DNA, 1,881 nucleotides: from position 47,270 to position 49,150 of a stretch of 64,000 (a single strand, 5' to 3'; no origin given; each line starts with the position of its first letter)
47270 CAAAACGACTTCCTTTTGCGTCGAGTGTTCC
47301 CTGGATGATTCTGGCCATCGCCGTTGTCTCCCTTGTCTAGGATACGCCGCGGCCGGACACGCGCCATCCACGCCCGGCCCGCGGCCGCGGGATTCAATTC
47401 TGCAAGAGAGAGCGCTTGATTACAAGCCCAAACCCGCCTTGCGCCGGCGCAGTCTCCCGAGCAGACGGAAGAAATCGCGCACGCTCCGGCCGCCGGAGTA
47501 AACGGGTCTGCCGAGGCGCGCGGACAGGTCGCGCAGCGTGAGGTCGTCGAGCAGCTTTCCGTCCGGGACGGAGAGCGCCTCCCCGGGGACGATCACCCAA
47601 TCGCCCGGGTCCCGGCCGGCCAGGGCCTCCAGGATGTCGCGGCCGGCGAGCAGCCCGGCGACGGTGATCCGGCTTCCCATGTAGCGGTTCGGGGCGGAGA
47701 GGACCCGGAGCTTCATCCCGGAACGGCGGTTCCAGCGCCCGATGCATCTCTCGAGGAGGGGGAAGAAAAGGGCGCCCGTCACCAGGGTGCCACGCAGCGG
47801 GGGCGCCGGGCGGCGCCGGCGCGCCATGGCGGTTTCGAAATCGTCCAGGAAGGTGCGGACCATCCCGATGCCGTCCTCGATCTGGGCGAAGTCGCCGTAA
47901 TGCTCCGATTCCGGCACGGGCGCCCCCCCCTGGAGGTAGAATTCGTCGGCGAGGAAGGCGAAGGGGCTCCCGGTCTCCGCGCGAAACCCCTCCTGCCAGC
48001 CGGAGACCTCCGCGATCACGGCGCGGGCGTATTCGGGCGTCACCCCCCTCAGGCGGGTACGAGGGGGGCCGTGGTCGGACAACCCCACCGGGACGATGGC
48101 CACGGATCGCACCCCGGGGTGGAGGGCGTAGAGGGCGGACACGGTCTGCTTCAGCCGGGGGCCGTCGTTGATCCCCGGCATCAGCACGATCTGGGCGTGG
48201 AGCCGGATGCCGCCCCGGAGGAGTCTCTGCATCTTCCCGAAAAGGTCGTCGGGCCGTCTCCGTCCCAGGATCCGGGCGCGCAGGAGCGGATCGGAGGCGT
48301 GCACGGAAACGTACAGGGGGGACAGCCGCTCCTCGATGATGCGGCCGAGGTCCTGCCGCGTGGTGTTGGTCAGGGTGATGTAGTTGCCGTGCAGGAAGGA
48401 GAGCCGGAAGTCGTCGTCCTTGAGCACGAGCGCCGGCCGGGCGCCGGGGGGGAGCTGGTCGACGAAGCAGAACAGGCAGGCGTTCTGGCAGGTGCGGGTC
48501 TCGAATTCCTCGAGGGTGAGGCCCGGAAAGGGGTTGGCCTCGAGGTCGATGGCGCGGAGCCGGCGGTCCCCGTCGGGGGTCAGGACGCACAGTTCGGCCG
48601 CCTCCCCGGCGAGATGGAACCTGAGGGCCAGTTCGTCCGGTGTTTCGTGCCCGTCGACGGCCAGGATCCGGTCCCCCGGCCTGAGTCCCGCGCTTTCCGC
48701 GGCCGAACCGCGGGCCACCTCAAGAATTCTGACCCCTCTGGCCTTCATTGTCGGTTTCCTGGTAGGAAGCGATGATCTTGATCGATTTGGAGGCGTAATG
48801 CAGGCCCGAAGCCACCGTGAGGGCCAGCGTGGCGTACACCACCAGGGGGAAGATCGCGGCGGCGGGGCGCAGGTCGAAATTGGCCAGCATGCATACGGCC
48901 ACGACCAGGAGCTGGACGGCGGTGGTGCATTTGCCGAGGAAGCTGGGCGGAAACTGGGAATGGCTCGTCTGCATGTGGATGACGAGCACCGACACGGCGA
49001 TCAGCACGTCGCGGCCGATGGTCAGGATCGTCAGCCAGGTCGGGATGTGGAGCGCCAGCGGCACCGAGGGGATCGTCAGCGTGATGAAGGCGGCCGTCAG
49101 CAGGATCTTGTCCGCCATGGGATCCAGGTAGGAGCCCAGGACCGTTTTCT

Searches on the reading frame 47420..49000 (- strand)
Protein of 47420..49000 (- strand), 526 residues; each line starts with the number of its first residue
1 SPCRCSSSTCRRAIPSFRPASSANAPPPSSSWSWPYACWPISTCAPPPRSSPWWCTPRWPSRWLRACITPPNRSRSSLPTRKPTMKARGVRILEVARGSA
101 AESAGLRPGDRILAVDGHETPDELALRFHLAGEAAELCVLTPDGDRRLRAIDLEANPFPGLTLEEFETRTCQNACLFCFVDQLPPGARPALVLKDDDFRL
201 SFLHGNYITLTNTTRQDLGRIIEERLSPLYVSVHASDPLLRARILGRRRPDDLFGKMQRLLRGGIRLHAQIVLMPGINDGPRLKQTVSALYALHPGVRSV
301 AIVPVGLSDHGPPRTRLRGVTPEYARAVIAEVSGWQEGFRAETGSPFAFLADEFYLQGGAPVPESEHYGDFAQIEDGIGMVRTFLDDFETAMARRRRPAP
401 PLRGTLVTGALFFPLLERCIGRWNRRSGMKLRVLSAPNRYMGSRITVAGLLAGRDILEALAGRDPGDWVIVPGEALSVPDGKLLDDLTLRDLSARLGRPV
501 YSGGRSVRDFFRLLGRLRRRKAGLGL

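Call 58: search_protein_families(library=pfam, proteins=[window:47420-49000:-], max_evalue=0.00001)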
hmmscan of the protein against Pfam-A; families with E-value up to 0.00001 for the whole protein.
window:47420-49000:- (526 aa): 4 families
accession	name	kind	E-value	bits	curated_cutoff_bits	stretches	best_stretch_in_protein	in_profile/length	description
PF19238.5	Radical_SAM_2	-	9.9e-55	184.8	26.7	1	160-300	8-151/151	Radical SAM-like domain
PF04459.17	DUF512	-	5.6e-54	182.9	25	1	303-501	1-198/202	Protein of unknown function (DUF512)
PF17820.7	PDZ_6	-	1.7e-09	37.7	27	1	92-140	2-50/54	PDZ domain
PF00595.29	PDZ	-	4.1e-06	27.5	23.2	1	87-119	24-56/81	PDZ domain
